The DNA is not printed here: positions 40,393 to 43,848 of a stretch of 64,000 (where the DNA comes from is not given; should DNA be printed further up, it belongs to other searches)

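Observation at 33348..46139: Candidate beta-1,2-glucan (or related beta-glucan) utilisation locus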

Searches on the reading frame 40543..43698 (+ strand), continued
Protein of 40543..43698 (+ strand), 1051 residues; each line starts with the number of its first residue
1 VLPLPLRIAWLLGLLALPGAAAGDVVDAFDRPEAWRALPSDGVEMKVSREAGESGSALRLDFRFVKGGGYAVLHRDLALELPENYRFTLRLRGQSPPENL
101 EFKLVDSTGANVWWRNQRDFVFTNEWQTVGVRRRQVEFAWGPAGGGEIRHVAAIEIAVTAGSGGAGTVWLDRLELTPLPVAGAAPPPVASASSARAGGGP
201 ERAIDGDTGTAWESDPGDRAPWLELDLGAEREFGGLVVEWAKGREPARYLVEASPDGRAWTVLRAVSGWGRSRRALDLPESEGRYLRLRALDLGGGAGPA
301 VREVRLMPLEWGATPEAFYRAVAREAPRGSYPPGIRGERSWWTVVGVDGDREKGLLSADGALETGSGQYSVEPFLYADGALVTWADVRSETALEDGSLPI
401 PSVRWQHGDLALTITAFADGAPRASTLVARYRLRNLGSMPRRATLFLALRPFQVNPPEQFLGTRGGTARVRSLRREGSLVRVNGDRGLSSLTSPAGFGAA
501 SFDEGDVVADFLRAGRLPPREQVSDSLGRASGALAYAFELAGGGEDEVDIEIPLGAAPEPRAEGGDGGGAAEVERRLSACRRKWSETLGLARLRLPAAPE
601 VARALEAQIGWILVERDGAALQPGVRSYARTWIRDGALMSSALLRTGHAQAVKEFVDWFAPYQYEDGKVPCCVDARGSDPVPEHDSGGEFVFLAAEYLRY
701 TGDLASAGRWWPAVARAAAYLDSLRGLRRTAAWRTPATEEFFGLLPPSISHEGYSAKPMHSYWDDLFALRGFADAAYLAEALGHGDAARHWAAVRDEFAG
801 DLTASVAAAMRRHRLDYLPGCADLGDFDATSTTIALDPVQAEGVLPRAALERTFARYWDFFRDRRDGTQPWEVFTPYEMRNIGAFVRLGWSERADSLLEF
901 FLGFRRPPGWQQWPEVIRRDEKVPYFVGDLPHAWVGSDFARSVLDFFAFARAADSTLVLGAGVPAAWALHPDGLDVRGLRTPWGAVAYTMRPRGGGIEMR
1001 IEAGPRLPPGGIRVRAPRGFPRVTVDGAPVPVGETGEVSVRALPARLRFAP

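Call 38: fold_search(model_id=the predicted structure, library=pdb)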
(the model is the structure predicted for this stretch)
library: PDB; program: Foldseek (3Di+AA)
matches with E <= 10: 1404; with E <= 0.001: 287
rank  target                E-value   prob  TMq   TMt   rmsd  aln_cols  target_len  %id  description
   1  9ju0_CCC              1.3e-16  1.00  0.42  0.48  22.4      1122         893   11  C-terminally truncated dextran dextrinase bound with acarbose (released 2025-09-03)
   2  9ju0_BBB              2.2e-16  1.00  0.42  0.49  22.4      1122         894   11  C-terminally truncated dextran dextrinase bound with acarbose (released 2025-09-03)
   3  9ju0_AAA              2.9e-16  1.00  0.42  0.49  22.3      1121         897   11  C-terminally truncated dextran dextrinase bound with acarbose (released 2025-09-03)
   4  1ug9                  1.3e-14  1.00  0.39  0.40  15.3       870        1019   13  Crystal Structure of Glucodextranase from Arthrobacter globiformis I42 (released 2003-12-09)
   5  8ho8_A                1.4e-14  1.00  0.42  0.53   8.9       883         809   12  The cryo-EM structure of cellobiose phosphorylase from Clostridium thermocellum in complex with cellobiose (released 2023-12-13)
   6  8ic6_A                2.2e-14  1.00  0.39  0.46  11.3       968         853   14  exo-beta-D-arabinanase ExoMA2 from Microbacterium arabinogalactanolyticum in complex with Tris (released 2023-08-16)
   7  8hob_A                3.0e-14  1.00  0.44  0.55   8.1       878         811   12  The cryo-EM structure of cellobiose phosphorylase from Clostridium thermocellum ( variant) (released 2024-03-20)
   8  8ho7_A                3.1e-14  1.00  0.42  0.53   9.3       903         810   12  The cryo-EM structure of cellobiose phosphorylase from Clostridium thermocellum (released 2023-12-13)
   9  1v7v                  3.9e-14  1.00  0.42  0.55   9.4       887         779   11  Crystal structure of Vibrio proteolyticus chitobiose phosphorylase (released 2004-06-22)
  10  8ho9_A                3.9e-14  1.00  0.42  0.53   8.9       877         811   13  The cryo-EM structure of cellobiose phosphorylase from Clostridium thermocellum (cysteine-to-serine varient) (released 2023-12-13)
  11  8bou_B                1.7e-13  1.00  0.41  0.52   7.7       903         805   11  Crystal structure of Blautia producta GH94 (released 2023-11-29)
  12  8rf0_A                1.9e-13  1.00  0.44  0.18  19.7      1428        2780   11  WT-CGS sample in nanodisc (released 2024-03-20)
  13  8ic6_B                3.1e-13  1.00  0.39  0.46  11.6       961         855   13  exo-beta-D-arabinanase ExoMA2 from Microbacterium arabinogalactanolyticum in complex with Tris (released 2023-08-16)
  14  3qde_A                4.1e-13  1.00  0.42  0.52   8.3       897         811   12  The structure of Cellobiose phosphorylase from Clostridium thermocellum in complex with phosphate (released 2011-11-09)
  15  8bou_A                5.6e-13  1.00  0.40  0.51   8.8       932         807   11  Crystal structure of Blautia producta GH94 (released 2023-11-29)
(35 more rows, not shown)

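Call 41: search_solved_structures(query=L075:14464-18258:+, max_evalue=0.001)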
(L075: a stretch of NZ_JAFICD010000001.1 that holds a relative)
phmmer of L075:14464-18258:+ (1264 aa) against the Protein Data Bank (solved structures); distinct sequences matched with E-value up to 0.001: 20.
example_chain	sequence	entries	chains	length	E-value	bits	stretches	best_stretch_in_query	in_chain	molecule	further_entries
8rf9_A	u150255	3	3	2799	2.7e-250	836.8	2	449-1236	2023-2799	Cyclic beta 1-2 glucan synthetase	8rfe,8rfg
8rf0_A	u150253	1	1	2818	2.8e-250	836.8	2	449-1236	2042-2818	Cyclic beta-(1,2)-glucan synthase NdvB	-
8ho9_A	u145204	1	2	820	7.2e-85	288.8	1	457-1264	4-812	Cellobiose phosphorylase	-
8hob_A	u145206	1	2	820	1.9e-84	287.4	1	457-1264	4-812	Cellobiose phosphorylase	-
3qde_A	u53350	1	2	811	6.2e-84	285.7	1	457-1264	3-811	Cellobiose phosphorylase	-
8ho7_A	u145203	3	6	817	1.4e-83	284.6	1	457-1263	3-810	Cellobiose phosphorylase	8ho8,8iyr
1v7v_A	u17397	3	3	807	5.8e-75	256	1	482-1264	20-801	chitobiose phosphorylase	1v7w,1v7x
2cqs_A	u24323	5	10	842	3.1e-69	237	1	456-1261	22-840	Cellobiose Phosphorylase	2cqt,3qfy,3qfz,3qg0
3afj_A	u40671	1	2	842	4.7e-69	236.4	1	456-1261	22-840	Cellobiose Phosphorylase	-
3act_A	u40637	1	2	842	2.5e-68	234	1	456-1261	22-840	Cellobiose Phosphorylase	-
3acs_A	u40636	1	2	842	3.8e-68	233.4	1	456-1261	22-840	Cellobiose Phosphorylase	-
3s4c_A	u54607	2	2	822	2.2e-66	227.6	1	457-1237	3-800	Lactose Phosphorylase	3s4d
3rrs_A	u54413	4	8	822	1.2e-65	225.2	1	457-1237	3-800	Cellobiose phosphorylase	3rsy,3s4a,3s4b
8bou_A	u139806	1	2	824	6e-58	199.6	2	667-1239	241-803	N,N'-diacetylchitobiose phosphorylase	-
4zle_A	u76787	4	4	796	3.3e-51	177.3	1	529-1201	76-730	Putative b-glycan phosphorylase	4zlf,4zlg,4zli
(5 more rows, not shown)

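Call 46: search_protein_families(library=ncbifam, proteins=[window:40543-43698:+], max_evalue=0.001)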
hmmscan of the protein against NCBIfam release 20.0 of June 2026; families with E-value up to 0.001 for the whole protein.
window:40543-43698:+ (1051 aa): 1 family
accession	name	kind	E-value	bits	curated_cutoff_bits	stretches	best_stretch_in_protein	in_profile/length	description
TIGR01577.1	oligosac_amyl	hypoth_equivalog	0.00023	19.9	820.7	1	627-722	291-390/616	oligosaccharide amylase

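Call 62: search_protein_families(library=pfam, alignment_id=A1, max_evalue=1)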
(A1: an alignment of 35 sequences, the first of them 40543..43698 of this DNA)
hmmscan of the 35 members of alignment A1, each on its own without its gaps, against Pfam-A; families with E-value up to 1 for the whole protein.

A. member 1, window:40543-43698:+ (1051 aa): 7 families
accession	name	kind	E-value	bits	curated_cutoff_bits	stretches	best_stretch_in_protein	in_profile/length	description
PF00754.31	F5_F8_type_C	-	4.8e-18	65.9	28.2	1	189-299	2-121/127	F5/8 type C domain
PF22633.2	F5_F8_type_C_2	-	2.9e-13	50.7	27.8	1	202-288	1-91/91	NedA-like, galactose-binding domain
PF13163.11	DUF3999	-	0.011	15.3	30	1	175-307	70-208/424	Protein of unknown function (DUF3999)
PF03405.20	FA_desaturase_2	-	0.089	12.1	22.7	1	779-884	164-268/325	Fatty acid desaturase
PF24607.1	CBM_AftD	-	0.091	12.8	27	1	192-248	11-71/149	Arabinofuranosyltransferase D, third carbohydrate binding module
PF00723.27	Glyco_hydro_15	-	0.098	12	22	0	627-658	36-67/427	Glycosyl hydrolases family 15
PF17389.8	Bac_rhamnosid6H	-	0.1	12.3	24.5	1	640-797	53-204/339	Bacterial alpha-L-rhamnosidase 6 hairpin glycosidase domain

B. families by the number of members that match (of 35 scanned): 18 families
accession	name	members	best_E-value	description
PF00754.31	F5_F8_type_C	35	5.2e-19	F5/8 type C domain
PF22633.2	F5_F8_type_C_2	35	8.7e-16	NedA-like, galactose-binding domain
PF17389.8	Bac_rhamnosid6H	32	5.7e-08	Bacterial alpha-L-rhamnosidase 6 hairpin glycosidase domain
PF00723.27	Glyco_hydro_15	16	0.016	Glycosyl hydrolases family 15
PF06202.20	GDE_C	14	0.003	Amylo-alpha-1,6-glucosidase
PF24607.1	CBM_AftD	11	0.0013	Arabinofuranosyltransferase D, third carbohydrate binding module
PF03425.19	CBM_11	4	2.1e-05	Carbohydrate binding domain (family 11)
PF13163.11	DUF3999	3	0.011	Protein of unknown function (DUF3999)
PF09137.17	Glucodextran_N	1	0.024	Glucodextranase, domain N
PF06824.17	Glyco_hydro_125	1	0.026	Metal-independent alpha-mannosidase (GH125)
PF03405.20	FA_desaturase_2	1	0.089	Fatty acid desaturase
PF16335.10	GtaA_6_Hairpin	1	0.095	Glutaminase A six helical-hairpin domain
PF25146.1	GH3_N_vert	1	0.14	Vertebrate GH3, N-terminal domain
PF09720.15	Unstab_antitox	1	0.2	Putative addiction module component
PF17656.6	ChapFlgA_N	1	0.23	FlgA N-terminal domain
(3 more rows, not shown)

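Call 73: search_dna_similar(query=window:40543-43698:+, collection=plasmids, mode=protein, max_rows=15)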
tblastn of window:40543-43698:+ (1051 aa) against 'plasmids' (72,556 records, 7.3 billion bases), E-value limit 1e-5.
Records with a match: 4; places in all: 4; records where one place covers at least 80% of the query: 2.
Best place of each record, by identity: <60% 4.
By first word of the organism name: Croceibacterium 1; Xanthomonas 1; Methylosinus 1; Methylocystis 1.
By predicted mobility (MOB-suite, as given by PLSDB): non-mobilizable 4.
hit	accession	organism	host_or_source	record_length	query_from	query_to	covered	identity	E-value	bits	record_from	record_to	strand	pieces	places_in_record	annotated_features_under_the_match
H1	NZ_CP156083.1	Croceibacterium sp. TMG7-5b_MA50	Sponge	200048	25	1051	91%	42.7%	1e-168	663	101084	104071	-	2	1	discoidin domain-containing protein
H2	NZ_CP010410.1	Xanthomonas sacchari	cell culture,rice seeds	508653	25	1001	87%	43.5%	1e-97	694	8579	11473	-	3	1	none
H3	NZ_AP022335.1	Methylosinus sp. C49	-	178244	219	1027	77%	33.1%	9e-74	276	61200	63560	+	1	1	discoidin domain-containing protein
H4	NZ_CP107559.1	Methylocystis sp. MJC1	whole organism,Alpine Peat Bogs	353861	331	1032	67%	34.2%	4e-72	271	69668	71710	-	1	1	discoidin domain-containing protein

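Call 74: get_annotated_region(hit=H1, flank=12000)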
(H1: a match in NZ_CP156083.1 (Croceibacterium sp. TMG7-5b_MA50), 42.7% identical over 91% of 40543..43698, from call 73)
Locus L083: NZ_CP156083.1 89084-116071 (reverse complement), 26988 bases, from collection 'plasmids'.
description: Croceibacterium sp. TMG7-5b_MA50 plasmid p_unnamed_TMG7-5B, complete sequence
organism: Croceibacterium sp. TMG7-5b_MA50 (NCBI taxid 3121290)
taxonomy: Bacteria; Pseudomonadota; Alphaproteobacteria; Sphingomonadales; Erythrobacteraceae; Croceibacterium; Croceibacterium sp. TMG7-5b MA50
host: -; source: Sponge; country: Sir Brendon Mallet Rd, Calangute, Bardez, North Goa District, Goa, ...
typing (MOB-suite, as given by PLSDB): non-mobilizable
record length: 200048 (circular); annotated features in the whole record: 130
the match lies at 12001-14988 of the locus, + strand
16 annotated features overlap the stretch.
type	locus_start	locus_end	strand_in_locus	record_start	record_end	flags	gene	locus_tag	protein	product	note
CDS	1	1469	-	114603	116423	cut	-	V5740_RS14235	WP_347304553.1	M14 family metallopeptidase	-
CDS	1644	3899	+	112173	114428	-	-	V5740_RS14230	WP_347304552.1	TonB-dependent receptor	-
CDS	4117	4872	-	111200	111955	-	-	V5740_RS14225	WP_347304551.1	hypothetical protein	-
CDS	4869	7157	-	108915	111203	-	-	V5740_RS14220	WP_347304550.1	glycoside hydrolase family 3 N-terminal domain-containing protein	GO:0005975 - carbohydrate metabolic process [Evidence IEA]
CDS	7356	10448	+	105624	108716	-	-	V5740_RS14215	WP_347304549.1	TonB-dependent receptor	-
CDS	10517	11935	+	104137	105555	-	-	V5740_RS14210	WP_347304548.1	glucoamylase family protein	-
CDS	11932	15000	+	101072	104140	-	-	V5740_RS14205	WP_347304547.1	discoidin domain-containing protein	-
CDS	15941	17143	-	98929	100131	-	-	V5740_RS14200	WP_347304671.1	alkaline phosphatase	-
CDS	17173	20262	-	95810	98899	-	-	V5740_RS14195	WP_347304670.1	TonB-dependent receptor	GO:0006810 - transport [Evidence IEA]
CDS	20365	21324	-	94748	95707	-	-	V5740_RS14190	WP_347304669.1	FecR domain-containing protein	-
CDS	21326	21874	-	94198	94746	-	-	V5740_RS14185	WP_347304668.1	sigma-70 family RNA polymerase sigma factor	GO:0006352 - DNA-templated transcription initiation [Evidence IEA]; GO:0006355 - regulation of DNA-templated ...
CDS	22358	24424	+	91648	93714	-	-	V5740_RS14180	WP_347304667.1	hypothetical protein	-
CDS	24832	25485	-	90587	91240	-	-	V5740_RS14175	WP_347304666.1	glutathione S-transferase family protein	GO:0006749 - glutathione metabolic process [Evidence IEA]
CDS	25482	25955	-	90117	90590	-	-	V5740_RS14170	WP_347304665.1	SRPBCC family protein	-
CDS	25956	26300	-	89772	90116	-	-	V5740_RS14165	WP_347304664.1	metalloregulator ArsR/SmtB family transcription factor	GO:0006355 - regulation of DNA-templated transcription [Evidence IEA]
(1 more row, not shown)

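Call 75: get_annotated_region(hit=H2, flank=12000)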
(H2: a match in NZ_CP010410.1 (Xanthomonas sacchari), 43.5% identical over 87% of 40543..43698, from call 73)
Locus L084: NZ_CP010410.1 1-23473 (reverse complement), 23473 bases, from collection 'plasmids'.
description: Xanthomonas sacchari strain R1 plasmid unnamed, complete sequence
organism: Xanthomonas sacchari (NCBI taxid 56458)
taxonomy: Bacteria; Pseudomonadota; Gammaproteobacteria; Lysobacterales; Lysobacteraceae; Xanthomonas; Xanthomonas sacchari
host: -; source: cell culture,rice seeds; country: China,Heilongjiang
typing (MOB-suite, as given by PLSDB): non-mobilizable
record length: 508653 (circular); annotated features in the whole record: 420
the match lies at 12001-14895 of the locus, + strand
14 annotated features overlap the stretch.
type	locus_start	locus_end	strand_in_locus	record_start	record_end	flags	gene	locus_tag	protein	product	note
CDS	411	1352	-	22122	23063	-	-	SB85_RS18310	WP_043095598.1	ScpA family protein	GO:0051301 - cell division [Evidence IEA]; GO:0007059 - chromosome segregation [Evidence IEA]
CDS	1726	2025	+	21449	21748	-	-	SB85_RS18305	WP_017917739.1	YciI family protein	-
CDS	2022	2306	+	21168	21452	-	-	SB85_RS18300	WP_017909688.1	BolA family protein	-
CDS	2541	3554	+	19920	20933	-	-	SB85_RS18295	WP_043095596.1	LacI family DNA-binding transcriptional regulator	GO:0006351 - DNA-templated transcription [Evidence IEA]; GO:0045892 - negative regulation of DNA-templated ...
CDS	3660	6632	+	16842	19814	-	-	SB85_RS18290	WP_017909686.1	TonB-dependent receptor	GO:0015891 - siderophore transport [Evidence IEA]; GO:0055085 - transmembrane transport [Evidence IEA]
CDS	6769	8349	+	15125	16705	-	-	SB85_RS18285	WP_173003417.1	glucoamylase family protein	-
CDS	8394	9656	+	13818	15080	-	-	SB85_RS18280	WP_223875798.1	sugar ABC transporter substrate-binding protein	-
CDS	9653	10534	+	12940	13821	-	-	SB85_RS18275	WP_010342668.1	sugar ABC transporter permease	-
CDS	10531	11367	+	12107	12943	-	-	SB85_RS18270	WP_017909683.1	carbohydrate ABC transporter permease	GO:0008643 - carbohydrate transport [Evidence IEA]; GO:0055085 - transmembrane transport [Evidence IEA]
CDS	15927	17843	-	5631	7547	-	edd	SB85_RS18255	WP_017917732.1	phosphogluconate dehydratase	GO:0009255 - Entner-Doudoroff pathway through 6-phosphogluconate [Evidence IEA]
CDS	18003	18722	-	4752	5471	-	pgl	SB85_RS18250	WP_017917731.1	6-phosphogluconolactonase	GO:0006098 - pentose-phosphate shunt [Evidence IEA]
CDS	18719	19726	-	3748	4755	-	glk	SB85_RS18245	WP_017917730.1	glucokinase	GO:0005975 - carbohydrate metabolic process [Evidence IEA]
CDS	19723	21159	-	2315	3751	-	zwf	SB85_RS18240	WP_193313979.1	glucose-6-phosphate dehydrogenase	GO:0006098 - pentose-phosphate shunt [Evidence IEA]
CDS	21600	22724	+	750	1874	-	ugpC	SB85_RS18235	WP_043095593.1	sn-glycerol-3-phosphate ABC transporter ATP-binding protein UgpC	-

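Call 77: list_cluster_members(proteins=[P0001, P0121])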
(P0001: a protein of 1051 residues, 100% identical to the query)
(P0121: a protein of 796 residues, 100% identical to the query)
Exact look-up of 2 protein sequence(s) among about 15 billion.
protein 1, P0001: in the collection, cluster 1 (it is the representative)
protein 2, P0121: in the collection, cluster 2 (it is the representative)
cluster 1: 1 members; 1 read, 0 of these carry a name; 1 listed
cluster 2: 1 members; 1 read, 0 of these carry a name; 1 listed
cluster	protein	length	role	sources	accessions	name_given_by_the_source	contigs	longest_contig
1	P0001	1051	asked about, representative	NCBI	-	-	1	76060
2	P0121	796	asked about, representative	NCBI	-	-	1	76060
